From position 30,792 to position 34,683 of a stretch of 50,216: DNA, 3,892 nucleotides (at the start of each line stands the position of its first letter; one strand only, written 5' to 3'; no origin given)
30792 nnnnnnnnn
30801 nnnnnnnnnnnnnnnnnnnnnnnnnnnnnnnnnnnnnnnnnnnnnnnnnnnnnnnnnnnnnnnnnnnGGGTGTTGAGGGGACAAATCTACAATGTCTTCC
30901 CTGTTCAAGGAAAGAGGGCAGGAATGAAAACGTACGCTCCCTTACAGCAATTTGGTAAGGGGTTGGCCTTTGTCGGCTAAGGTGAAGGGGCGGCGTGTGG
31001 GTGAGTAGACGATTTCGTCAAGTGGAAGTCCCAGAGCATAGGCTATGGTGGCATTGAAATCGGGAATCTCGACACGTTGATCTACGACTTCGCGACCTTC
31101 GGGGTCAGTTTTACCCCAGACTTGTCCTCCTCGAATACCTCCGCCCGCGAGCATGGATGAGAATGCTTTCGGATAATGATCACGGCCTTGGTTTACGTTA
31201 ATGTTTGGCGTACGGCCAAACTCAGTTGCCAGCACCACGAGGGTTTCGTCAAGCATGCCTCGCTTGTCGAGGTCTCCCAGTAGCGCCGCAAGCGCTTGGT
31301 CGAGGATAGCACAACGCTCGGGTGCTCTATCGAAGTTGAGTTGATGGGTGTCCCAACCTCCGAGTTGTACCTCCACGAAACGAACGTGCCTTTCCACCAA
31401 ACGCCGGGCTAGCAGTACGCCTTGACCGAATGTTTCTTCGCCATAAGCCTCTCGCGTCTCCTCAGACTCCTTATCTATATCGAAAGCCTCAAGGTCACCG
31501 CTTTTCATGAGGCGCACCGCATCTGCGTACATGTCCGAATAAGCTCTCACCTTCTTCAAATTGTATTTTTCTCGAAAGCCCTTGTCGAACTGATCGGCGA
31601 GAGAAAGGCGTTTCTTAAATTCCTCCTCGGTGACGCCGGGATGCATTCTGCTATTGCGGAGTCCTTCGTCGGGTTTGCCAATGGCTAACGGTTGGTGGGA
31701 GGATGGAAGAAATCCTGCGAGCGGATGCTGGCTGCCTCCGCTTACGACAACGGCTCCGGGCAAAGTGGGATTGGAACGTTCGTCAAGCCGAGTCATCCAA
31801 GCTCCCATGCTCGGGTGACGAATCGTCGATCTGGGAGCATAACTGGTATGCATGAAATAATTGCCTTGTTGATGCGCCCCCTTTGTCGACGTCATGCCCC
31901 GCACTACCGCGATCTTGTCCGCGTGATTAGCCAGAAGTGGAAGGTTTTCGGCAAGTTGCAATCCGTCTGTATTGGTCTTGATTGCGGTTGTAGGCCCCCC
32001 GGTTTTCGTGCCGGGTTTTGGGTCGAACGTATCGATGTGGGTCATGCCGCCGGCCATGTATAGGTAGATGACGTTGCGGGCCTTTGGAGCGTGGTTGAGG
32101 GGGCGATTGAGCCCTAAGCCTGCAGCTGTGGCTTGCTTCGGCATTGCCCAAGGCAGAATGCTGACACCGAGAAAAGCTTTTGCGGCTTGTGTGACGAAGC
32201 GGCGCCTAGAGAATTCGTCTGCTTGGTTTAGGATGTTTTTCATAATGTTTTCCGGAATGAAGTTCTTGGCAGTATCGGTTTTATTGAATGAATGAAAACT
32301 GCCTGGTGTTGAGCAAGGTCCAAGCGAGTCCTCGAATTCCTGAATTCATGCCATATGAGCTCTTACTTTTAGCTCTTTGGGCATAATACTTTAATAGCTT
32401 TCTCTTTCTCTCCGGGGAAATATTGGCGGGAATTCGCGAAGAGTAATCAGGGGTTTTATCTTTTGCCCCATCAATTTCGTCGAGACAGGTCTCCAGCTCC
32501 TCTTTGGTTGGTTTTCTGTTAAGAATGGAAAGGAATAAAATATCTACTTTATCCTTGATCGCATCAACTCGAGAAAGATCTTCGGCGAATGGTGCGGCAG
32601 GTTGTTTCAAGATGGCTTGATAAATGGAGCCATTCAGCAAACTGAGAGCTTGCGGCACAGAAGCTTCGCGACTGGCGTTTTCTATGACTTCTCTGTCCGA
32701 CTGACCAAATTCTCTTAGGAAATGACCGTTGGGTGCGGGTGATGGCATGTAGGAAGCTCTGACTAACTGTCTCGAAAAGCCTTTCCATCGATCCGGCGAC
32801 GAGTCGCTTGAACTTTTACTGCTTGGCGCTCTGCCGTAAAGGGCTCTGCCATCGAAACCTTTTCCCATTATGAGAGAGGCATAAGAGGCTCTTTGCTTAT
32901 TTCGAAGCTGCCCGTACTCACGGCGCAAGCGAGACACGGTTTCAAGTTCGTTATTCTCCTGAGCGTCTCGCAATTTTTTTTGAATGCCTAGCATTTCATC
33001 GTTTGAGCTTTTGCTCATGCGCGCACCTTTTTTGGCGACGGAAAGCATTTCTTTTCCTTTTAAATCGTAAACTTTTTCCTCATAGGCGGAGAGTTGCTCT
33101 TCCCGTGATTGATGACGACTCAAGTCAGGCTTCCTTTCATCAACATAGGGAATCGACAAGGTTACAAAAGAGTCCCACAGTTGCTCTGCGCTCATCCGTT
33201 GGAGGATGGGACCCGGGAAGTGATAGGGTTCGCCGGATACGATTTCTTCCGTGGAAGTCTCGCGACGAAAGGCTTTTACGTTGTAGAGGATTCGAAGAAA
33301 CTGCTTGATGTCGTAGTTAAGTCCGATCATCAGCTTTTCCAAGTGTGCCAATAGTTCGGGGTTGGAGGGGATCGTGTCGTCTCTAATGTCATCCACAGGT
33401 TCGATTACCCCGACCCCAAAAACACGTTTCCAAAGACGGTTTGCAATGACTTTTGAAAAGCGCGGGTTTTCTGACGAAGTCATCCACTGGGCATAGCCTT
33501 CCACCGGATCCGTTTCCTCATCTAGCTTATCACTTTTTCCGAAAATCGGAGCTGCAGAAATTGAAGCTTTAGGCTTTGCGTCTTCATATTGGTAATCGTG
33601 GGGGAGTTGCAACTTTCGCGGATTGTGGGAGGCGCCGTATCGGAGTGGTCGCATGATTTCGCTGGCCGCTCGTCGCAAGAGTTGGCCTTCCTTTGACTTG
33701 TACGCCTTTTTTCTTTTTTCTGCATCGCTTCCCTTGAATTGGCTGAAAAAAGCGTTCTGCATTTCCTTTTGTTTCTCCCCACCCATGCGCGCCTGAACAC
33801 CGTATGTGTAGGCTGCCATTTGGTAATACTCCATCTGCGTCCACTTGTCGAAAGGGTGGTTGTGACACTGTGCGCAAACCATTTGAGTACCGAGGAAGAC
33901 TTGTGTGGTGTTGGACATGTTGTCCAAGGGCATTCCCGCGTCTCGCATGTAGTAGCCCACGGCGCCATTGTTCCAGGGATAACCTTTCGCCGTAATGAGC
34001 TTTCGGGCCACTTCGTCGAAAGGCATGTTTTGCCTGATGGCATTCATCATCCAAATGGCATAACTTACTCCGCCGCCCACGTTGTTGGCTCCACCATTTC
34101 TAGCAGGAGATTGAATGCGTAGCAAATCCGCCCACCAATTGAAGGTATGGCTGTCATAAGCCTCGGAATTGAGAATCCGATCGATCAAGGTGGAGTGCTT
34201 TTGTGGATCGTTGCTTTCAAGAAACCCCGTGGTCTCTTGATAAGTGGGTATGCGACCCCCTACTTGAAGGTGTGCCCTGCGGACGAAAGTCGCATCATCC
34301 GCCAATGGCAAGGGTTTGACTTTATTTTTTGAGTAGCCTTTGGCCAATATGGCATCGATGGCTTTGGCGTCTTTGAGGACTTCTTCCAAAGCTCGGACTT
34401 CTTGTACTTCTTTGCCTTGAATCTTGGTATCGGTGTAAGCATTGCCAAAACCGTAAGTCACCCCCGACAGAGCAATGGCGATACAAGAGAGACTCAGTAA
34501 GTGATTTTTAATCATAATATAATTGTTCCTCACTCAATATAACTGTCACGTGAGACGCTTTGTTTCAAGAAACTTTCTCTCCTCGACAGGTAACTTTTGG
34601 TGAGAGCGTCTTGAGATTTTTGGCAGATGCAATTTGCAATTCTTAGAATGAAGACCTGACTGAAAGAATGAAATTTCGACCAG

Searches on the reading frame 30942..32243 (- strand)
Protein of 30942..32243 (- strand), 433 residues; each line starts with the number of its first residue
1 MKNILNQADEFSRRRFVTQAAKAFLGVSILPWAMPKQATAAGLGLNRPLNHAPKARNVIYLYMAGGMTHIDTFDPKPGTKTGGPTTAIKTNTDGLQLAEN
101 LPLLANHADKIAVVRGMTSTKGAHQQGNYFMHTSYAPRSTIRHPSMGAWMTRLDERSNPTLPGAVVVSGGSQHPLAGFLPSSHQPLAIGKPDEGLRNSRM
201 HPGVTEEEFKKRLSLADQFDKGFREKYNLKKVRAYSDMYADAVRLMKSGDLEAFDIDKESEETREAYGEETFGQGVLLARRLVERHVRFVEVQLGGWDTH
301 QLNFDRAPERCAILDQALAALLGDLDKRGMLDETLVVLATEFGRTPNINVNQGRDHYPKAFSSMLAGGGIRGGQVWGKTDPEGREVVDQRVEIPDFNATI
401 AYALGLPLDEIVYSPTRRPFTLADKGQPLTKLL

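Call 12: search_protein_families(library=pfam, proteins=[window:30942-32243:-], max_evalue=0.001)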
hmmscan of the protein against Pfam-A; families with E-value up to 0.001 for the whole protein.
window:30942-32243:- (433 aa): 1 family
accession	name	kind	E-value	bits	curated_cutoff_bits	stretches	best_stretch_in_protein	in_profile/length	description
PF07394.17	DUF1501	-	9.1e-114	381.1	27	1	55-433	1-390/390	Protein of unknown function (DUF1501)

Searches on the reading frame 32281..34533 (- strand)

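Call 12: search_protein_families(library=pfam, proteins=[window:32281-34533:-], max_evalue=0.001)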
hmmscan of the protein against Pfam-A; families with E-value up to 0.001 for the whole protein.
window:32281-34533:- (750 aa): 2 families
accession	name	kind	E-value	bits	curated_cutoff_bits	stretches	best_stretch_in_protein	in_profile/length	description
PF07583.16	PSCyt2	-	7.7e-42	144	29.8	1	59-243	2-204/209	Protein of unknown function (DUF1549)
PF07587.16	PSD1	-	1.1e-36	126.9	28.5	1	347-684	5-241/244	Protein of unknown function (DUF1553)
